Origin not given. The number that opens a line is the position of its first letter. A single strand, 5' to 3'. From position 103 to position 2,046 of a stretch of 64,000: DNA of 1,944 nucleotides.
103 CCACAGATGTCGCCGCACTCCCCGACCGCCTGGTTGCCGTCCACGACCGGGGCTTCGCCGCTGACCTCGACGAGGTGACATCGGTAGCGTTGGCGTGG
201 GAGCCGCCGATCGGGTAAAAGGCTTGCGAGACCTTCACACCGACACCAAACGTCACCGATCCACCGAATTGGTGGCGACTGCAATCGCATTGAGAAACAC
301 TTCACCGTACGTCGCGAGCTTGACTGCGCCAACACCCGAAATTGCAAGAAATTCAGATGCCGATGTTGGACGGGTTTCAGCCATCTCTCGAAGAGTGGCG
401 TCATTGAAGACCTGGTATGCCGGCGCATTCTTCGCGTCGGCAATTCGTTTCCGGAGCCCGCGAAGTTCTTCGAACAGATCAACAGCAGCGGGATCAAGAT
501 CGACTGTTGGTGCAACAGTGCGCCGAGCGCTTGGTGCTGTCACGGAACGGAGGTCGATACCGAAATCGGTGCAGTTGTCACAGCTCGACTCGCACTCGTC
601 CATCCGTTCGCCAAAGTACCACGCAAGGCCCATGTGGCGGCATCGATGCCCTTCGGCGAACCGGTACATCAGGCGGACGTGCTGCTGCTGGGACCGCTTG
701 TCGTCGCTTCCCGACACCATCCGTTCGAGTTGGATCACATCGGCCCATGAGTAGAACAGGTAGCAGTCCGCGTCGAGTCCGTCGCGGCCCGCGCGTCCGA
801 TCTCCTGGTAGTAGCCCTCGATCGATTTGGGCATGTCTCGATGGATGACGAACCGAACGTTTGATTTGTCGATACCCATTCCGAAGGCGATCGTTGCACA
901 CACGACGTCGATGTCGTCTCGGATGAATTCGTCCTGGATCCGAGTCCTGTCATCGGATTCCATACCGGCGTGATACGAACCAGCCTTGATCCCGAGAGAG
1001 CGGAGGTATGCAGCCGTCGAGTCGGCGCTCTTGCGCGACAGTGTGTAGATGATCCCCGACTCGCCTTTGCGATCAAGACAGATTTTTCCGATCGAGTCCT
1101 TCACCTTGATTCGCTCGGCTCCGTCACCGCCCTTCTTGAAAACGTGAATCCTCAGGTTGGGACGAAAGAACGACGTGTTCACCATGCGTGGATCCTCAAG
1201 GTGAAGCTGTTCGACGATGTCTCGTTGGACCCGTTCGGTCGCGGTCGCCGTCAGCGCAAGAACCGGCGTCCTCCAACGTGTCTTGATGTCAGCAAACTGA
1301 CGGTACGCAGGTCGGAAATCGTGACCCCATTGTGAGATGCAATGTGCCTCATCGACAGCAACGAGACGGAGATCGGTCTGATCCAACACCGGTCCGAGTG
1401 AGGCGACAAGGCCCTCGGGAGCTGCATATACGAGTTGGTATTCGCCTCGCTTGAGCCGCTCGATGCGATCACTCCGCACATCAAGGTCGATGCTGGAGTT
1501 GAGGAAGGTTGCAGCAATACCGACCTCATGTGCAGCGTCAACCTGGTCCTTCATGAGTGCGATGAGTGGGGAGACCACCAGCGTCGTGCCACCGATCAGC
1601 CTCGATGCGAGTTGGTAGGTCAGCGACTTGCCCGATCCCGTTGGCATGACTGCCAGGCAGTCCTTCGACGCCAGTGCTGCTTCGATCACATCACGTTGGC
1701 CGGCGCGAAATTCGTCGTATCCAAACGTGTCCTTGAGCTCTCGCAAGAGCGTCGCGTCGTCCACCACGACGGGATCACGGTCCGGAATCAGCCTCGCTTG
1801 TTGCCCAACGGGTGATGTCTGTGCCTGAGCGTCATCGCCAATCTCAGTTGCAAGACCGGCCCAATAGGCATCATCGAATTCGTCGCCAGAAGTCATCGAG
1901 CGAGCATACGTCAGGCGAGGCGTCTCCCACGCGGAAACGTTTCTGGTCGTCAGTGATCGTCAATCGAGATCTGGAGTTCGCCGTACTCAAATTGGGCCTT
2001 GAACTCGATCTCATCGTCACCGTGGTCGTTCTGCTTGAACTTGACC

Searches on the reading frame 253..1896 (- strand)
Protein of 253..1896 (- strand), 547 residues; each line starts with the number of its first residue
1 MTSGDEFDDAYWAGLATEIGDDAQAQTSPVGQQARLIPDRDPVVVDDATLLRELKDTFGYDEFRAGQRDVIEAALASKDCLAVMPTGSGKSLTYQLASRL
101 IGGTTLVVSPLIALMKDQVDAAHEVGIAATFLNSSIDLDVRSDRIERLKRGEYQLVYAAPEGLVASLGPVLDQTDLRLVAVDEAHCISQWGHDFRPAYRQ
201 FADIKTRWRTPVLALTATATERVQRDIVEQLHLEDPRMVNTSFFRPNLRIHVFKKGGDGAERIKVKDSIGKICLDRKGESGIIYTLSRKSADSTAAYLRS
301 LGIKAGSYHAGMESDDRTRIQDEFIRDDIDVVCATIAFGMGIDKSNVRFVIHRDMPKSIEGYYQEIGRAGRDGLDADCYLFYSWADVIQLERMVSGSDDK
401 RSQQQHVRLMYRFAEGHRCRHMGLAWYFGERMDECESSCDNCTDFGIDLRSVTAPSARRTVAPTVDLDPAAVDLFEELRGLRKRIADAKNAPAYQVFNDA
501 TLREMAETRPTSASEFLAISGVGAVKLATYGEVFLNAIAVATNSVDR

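Call 45: find_encoding_contigs(protein=window:253-1896:-, flank=10000, max_places=1)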
Protein window:253-1896:- (547 aa): 6 contigs read that carry it; 1 place shown.
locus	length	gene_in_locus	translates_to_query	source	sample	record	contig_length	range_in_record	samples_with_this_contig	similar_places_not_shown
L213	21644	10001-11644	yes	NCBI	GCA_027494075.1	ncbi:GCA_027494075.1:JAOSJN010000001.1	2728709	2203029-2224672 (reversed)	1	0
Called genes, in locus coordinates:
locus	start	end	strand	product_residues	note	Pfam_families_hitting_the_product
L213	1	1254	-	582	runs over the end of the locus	PF00005:ABC_tran, PF02463:SMC_N (faint), PF13476:AAA_23 (faint), PF13555:AAA_29 (faint), PF13304:AAA_21 (weak), PF12848:ABC_tran_Xtn (weak), PF00005:ABC_tran, PF16326:ABC_tran_CTD, +1 more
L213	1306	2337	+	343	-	PF00583:Acetyltransf_1, PF13673:Acetyltransf_10 (faint), PF13508:Acetyltransf_7 (weak), PF14542:Acetyltransf_CG (faint)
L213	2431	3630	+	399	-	PF07690:MFS_1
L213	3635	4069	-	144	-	PF13845:Septum_form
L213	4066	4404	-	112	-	-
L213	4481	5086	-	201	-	-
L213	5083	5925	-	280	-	PF02424:ApbE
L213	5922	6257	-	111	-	-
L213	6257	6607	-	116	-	-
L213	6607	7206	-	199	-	-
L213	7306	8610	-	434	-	PF00672:HAMP, PF00512:HisKA, PF02518:HATPase_c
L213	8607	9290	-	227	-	PF00072:Response_reg, PF00486:Trans_reg_C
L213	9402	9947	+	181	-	-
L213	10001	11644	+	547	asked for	PF00270:DEAD, PF00271:Helicase_C, PF16124:RecQ_Zn_bind, PF00570:HRDC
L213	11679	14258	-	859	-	PF00211:Guanylate_cyc, PF05729:NACHT (faint), PF13401:AAA_22 (weak), PF25872:HTH_77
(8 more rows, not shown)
